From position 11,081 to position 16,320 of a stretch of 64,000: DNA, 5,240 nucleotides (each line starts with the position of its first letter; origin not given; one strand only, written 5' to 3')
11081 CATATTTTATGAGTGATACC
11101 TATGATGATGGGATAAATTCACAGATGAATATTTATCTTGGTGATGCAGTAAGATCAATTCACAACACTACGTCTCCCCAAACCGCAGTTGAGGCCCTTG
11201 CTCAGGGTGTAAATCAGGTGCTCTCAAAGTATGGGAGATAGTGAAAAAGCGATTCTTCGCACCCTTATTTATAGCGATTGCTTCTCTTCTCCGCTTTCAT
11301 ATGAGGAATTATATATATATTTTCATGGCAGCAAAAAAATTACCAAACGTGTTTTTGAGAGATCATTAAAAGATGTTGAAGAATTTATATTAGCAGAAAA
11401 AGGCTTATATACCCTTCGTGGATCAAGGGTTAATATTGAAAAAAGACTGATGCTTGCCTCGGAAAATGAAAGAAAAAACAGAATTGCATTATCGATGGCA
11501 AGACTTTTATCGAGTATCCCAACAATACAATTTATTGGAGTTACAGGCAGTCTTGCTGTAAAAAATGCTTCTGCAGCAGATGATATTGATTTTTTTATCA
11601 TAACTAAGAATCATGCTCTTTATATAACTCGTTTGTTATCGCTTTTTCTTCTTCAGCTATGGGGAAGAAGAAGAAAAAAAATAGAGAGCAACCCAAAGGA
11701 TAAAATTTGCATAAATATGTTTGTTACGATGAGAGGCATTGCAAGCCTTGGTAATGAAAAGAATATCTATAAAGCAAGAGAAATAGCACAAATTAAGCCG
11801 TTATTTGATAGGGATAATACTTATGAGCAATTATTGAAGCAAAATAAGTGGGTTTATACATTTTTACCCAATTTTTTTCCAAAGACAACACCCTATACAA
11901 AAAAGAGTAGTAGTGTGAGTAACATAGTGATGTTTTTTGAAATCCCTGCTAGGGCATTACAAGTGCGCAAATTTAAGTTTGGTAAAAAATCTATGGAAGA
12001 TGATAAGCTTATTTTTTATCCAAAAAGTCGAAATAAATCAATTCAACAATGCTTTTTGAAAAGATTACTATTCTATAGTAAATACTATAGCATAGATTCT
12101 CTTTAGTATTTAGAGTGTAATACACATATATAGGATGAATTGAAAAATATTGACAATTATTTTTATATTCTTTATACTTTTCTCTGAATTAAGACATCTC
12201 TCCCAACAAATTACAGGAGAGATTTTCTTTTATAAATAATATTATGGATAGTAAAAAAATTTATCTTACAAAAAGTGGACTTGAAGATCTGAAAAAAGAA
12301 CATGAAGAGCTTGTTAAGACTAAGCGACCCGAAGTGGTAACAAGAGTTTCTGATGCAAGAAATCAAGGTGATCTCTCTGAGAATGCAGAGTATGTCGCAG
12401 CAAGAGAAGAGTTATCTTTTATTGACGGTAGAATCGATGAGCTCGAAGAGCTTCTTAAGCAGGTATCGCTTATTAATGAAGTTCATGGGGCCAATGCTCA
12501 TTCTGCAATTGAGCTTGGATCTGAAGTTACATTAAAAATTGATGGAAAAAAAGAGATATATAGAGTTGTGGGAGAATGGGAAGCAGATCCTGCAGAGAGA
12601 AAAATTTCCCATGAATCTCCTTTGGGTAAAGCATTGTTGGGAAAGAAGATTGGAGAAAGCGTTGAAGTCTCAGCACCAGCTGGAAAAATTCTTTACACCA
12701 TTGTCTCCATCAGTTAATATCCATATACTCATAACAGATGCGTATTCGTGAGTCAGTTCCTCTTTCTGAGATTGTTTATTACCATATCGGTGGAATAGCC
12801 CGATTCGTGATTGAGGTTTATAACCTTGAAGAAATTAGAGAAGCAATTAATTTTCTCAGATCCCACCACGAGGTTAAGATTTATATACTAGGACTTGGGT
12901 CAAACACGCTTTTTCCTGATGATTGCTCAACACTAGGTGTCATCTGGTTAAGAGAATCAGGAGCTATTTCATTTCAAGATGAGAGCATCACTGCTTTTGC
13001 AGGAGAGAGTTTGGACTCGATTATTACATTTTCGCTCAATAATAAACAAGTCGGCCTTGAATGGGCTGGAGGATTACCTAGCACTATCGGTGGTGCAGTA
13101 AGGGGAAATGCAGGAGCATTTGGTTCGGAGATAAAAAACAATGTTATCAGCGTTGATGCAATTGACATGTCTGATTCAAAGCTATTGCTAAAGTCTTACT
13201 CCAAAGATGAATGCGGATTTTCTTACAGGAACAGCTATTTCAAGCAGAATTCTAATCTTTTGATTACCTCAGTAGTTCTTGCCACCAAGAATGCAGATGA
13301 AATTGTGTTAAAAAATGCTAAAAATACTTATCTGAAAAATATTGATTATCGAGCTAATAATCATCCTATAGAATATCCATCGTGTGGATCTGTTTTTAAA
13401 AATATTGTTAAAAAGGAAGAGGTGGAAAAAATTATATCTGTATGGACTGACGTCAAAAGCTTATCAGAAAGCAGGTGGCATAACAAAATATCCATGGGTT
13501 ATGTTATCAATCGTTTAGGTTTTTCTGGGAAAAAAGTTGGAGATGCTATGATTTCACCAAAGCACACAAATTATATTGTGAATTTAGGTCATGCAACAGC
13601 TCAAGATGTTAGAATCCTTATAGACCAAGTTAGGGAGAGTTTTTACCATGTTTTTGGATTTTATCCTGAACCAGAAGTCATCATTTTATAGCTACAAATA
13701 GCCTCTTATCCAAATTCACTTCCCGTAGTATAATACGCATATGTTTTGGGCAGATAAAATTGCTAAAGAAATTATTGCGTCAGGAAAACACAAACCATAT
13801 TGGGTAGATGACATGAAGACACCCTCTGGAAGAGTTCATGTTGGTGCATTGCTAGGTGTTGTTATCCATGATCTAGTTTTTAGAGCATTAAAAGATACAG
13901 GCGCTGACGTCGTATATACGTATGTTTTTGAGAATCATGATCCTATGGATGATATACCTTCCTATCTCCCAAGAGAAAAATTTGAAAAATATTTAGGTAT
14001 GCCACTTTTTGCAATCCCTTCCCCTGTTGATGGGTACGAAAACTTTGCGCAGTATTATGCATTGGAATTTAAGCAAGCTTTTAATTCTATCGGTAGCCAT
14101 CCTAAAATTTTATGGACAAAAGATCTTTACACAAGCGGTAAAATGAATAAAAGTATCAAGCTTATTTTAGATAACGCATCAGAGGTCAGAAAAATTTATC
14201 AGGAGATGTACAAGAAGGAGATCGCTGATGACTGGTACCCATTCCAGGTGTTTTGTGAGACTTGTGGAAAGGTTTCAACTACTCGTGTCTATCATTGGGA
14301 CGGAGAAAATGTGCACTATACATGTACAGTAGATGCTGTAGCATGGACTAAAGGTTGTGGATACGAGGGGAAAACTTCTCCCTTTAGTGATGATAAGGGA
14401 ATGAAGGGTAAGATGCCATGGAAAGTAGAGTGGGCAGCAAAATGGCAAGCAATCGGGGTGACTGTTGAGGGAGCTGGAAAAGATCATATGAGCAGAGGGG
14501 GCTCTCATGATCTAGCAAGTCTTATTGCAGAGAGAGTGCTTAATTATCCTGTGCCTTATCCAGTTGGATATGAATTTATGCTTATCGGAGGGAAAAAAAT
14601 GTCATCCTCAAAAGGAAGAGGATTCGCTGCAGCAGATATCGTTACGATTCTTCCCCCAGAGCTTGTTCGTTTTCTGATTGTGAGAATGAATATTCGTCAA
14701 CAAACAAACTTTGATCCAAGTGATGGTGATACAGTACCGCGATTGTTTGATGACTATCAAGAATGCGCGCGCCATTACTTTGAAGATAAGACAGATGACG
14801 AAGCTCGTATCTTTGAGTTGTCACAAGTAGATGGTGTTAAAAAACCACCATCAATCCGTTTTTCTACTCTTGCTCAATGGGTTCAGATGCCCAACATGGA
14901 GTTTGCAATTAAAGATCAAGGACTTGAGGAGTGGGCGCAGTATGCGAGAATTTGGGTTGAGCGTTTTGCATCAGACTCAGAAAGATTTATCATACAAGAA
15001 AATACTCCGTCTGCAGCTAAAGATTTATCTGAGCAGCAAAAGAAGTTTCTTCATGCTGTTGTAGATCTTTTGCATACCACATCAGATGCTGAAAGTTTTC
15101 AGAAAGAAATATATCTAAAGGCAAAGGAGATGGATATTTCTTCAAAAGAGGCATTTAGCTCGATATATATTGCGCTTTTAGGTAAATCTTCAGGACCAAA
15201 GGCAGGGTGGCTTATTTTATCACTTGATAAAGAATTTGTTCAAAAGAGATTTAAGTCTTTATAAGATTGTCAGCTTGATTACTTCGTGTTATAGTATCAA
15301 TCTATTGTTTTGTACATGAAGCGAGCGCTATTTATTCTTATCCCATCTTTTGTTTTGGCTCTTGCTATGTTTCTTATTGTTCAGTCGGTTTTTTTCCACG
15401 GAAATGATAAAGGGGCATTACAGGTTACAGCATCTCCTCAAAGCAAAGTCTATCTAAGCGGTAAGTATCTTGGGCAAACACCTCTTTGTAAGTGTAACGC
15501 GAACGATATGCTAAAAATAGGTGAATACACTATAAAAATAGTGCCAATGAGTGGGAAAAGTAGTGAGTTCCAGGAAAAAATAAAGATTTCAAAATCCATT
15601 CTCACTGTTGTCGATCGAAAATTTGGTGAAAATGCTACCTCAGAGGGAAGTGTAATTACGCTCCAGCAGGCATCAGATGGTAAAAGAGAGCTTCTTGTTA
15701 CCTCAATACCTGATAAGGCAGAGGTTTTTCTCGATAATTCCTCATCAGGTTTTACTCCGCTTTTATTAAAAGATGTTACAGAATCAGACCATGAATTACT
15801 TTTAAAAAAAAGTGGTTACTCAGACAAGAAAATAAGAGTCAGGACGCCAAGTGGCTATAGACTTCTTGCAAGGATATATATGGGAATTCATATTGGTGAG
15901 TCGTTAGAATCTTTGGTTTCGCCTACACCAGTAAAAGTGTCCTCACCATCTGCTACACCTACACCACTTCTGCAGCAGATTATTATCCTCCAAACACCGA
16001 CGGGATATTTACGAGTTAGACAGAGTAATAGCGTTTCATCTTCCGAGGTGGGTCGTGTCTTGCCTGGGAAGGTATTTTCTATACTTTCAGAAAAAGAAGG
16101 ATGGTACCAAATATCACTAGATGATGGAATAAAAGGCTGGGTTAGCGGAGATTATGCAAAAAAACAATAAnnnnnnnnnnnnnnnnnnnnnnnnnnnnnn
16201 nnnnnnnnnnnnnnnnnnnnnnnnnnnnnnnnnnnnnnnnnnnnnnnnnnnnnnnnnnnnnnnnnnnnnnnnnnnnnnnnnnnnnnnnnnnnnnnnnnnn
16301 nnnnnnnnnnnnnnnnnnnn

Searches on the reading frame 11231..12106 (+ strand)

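Call 8: search_protein_families(library=pfam, proteins=[window:11231-12106:+], max_evalue=0.001)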
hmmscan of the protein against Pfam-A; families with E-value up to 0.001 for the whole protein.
window:11231-12106:+ (291 aa): 0 families

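Call 115: search_protein_families(library=pfam, proteins=[window:11231-12106:+], max_evalue=0.01)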
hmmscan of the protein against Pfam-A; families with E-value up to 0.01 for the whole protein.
window:11231-12106:+ (291 aa): 1 family
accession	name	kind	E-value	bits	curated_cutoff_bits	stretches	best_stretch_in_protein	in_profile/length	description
PF18765.7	Polbeta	-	0.0026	18.3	26.9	1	92-130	6-43/93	Polymerase beta, Nucleotidyltransferase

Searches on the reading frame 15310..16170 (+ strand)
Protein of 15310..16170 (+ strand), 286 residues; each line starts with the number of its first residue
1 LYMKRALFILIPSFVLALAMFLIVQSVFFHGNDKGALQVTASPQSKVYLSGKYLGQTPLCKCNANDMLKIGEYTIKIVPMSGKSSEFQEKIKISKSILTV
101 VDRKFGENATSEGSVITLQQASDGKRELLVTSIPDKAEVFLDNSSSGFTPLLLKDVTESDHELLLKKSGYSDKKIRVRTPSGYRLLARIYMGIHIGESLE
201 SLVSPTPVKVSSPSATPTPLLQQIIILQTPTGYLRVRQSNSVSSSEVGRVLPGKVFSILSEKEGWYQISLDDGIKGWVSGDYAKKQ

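Call 9: search_protein_families(library=pfam, proteins=[window:15310-16170:+], max_evalue=0.001)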
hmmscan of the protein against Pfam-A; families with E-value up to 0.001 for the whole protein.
window:15310-16170:+ (286 aa): 3 families
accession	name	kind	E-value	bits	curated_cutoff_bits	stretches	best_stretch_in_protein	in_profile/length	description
PF08239.17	SH3_3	-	5.3e-13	49.4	27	1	233-282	2-52/54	Bacterial SH3 domain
PF08308.17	PEGA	-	1.5e-12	47.7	20.8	1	127-174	3-50/71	PEGA domain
PF18348.7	SH3_16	-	0.00066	19.8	25.8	0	251-279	16-45/49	Bacterial dipeptidyl-peptidase Sh3 domain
